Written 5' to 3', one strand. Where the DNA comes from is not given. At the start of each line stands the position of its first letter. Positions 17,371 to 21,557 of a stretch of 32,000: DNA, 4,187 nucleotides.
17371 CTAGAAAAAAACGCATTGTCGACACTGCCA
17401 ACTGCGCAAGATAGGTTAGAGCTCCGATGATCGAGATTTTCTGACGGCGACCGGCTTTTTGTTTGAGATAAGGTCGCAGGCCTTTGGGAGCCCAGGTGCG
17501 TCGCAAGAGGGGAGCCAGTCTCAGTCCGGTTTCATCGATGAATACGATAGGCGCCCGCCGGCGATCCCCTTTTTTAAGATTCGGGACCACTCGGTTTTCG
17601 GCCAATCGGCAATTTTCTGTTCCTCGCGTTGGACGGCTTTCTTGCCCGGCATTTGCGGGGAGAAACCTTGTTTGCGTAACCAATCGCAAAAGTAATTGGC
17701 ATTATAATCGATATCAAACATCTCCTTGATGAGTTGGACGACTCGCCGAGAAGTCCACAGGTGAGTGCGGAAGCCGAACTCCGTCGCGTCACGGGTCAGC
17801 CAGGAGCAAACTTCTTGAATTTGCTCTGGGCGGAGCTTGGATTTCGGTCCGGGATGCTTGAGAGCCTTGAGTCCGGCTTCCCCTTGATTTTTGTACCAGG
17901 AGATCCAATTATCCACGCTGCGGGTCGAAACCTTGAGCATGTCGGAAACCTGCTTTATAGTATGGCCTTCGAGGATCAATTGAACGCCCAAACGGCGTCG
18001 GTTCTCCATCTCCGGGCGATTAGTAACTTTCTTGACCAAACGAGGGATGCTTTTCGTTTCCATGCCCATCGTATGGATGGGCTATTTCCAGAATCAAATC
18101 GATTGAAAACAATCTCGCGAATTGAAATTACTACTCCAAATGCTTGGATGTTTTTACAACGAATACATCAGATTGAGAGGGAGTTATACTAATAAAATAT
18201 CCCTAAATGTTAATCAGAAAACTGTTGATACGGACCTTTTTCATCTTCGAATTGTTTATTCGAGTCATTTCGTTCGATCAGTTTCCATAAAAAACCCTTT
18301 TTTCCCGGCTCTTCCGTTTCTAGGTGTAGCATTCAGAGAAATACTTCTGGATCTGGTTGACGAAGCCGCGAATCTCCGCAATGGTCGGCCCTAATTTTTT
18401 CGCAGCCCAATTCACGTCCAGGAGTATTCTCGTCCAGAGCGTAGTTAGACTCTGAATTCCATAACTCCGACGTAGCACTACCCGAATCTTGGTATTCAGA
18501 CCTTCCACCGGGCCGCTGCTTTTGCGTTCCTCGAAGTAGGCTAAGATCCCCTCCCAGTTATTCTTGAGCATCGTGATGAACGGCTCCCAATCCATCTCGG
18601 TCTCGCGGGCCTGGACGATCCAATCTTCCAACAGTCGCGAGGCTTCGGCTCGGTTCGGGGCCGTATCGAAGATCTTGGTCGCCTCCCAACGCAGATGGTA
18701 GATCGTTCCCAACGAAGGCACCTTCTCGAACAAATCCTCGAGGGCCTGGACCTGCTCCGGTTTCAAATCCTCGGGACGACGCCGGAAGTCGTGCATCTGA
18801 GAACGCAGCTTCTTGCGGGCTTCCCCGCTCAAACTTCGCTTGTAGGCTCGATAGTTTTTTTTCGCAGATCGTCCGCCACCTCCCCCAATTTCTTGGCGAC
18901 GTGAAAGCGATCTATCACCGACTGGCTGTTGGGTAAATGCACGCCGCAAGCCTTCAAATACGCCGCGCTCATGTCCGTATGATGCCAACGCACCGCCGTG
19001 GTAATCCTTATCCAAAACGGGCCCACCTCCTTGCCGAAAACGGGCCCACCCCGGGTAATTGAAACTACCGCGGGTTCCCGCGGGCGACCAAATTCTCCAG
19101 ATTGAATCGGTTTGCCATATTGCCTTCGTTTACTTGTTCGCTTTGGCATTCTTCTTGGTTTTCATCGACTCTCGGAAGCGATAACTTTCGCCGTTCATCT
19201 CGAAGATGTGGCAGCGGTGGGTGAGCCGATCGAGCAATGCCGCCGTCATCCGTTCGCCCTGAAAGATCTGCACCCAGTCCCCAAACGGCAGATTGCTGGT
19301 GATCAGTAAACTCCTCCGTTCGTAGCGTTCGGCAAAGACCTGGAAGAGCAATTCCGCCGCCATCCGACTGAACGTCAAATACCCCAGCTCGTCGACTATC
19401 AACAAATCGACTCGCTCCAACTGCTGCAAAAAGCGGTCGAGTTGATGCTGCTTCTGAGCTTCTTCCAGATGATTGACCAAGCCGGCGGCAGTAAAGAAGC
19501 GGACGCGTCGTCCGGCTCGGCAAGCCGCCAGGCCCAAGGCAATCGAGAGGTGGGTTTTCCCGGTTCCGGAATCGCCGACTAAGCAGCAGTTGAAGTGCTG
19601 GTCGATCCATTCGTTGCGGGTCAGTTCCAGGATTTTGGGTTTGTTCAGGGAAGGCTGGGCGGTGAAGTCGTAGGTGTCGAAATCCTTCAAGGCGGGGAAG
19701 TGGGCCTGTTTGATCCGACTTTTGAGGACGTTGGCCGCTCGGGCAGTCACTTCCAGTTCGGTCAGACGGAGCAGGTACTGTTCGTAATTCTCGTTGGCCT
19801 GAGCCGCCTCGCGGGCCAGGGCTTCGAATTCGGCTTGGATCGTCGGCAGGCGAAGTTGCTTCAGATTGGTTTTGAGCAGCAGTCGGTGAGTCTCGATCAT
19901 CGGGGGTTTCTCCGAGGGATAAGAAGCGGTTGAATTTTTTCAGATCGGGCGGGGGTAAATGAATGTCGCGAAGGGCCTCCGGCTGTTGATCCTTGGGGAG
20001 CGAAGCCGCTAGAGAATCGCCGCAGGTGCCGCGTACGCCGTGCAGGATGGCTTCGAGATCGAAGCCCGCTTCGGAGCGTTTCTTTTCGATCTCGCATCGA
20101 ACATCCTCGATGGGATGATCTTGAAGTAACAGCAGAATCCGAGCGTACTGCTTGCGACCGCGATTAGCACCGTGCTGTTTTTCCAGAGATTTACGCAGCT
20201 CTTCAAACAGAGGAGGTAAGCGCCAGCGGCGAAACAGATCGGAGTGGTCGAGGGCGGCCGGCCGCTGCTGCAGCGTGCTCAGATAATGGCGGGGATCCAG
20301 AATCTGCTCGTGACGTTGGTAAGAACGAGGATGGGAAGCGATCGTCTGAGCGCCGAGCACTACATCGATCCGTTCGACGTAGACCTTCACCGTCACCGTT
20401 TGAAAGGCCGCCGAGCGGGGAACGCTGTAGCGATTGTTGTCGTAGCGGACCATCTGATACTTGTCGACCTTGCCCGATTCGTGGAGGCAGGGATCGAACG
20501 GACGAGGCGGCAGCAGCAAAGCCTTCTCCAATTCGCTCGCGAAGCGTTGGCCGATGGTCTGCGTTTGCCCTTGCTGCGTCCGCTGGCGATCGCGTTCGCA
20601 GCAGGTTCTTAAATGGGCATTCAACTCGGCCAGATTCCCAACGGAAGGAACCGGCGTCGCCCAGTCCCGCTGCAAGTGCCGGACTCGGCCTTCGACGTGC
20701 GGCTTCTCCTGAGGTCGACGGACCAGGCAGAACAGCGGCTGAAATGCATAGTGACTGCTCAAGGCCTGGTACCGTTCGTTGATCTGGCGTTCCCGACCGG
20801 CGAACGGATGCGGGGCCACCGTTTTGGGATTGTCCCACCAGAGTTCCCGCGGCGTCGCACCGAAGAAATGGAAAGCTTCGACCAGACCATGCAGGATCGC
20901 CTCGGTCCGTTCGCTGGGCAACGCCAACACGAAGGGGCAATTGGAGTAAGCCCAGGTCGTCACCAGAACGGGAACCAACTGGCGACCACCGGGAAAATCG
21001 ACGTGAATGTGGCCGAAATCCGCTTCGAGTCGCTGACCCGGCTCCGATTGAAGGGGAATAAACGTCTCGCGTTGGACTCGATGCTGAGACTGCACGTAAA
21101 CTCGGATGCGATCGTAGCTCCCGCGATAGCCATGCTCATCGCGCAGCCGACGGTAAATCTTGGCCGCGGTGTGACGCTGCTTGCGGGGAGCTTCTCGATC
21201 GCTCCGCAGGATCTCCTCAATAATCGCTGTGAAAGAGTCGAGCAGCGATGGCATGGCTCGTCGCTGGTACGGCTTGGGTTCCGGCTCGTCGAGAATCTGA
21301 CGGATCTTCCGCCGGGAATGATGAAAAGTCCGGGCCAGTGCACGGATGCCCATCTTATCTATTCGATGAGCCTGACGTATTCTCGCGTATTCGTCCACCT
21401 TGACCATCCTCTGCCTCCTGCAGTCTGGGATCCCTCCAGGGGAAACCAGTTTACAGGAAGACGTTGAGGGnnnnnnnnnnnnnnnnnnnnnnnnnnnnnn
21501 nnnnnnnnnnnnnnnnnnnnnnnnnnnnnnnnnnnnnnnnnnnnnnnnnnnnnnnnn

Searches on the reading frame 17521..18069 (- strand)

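Call 12: search_protein_families(library=pfam, proteins=[window:17521-18069:-], max_evalue=0.01)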
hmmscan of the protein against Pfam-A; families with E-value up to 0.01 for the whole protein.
window:17521-18069:- (182 aa): 7 families
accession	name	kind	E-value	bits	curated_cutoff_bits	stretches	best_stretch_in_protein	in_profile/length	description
PF13592.12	HTH_33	-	4.8e-15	55.4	25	1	104-159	4-59/60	Winged helix-turn helix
PF13551.12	HTH_29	-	1.8e-10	41.2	28.1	1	25-85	1-64/64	Winged helix-turn helix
PF13384.12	HTH_23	-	2.6e-10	40.2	24.6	1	24-68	6-50/50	Homeodomain-like domain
PF13565.12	HTH_32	-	8.3e-10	39.5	33.7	1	52-120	2-62/73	Homeodomain-like domain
PF13518.12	HTH_28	-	2.4e-09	37.5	25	1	29-75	6-51/52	Helix-turn-helix domain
PF06056.18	Terminase_5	-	0.00052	20.3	20.3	1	25-70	3-48/58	Putative ATPase subunit of terminase (gpP-like)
PF13542.12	HTH_Tnp_ISL3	-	0.0048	16.8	27.4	1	29-56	21-47/51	Helix-turn-helix domain of transposase family ISL3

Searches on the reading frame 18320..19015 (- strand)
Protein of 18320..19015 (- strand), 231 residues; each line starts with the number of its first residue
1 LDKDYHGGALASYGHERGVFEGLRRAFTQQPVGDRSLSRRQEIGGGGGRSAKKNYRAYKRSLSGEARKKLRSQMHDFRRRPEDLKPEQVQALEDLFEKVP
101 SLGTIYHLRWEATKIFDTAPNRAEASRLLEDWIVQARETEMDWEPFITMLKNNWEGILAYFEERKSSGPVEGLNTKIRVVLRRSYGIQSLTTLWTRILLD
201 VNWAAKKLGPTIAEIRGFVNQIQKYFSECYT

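Call 12: search_protein_families(library=pfam, proteins=[window:18320-19015:-], max_evalue=0.01)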
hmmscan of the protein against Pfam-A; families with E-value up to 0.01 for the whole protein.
window:18320-19015:- (231 aa): 2 families
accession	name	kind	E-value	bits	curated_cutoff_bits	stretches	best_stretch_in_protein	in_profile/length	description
PF01610.23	DDE_Tnp_ISL3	-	1.7e-26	93.9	23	1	57-197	100-240/240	Transposase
PF16294.10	RSB_motif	-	0.0082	16.8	27.1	0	50-108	26-82/102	RNSP1-SAP18 binding (RSB) motif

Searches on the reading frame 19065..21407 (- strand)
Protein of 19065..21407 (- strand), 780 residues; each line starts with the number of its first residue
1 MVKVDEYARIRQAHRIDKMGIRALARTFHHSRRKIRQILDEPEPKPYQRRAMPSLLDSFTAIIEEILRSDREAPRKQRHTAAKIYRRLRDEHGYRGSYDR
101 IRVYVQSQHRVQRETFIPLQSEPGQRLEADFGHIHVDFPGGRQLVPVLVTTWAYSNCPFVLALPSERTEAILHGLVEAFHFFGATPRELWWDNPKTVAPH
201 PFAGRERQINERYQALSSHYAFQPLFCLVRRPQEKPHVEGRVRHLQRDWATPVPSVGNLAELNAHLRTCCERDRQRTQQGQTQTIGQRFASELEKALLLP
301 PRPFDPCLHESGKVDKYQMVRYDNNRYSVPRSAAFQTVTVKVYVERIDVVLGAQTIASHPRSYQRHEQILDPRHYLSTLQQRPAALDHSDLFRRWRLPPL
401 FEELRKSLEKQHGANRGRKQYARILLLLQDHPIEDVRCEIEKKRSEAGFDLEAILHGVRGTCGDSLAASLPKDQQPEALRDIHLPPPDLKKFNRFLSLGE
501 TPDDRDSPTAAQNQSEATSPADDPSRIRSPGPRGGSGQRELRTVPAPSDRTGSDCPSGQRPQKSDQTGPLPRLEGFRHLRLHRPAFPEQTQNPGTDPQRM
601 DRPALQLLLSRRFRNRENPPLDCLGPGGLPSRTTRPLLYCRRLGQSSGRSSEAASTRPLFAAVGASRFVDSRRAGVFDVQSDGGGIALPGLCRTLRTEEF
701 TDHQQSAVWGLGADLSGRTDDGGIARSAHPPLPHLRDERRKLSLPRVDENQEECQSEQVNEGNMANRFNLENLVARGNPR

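Call 13: search_protein_families(library=pfam, proteins=[window:19065-21407:-], max_evalue=0.01)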
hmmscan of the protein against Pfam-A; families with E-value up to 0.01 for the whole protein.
window:19065-21407:- (780 aa): 2 families
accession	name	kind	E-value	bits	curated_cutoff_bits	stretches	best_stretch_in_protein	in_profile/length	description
PF22483.2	Mu-transpos_C_2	-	5.5e-23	80.9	27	1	299-371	1-73/73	Mu transposase, C-terminal domain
PF00665.32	rve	-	2.9e-08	34.3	32.6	1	121-232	2-102/102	Integrase core domain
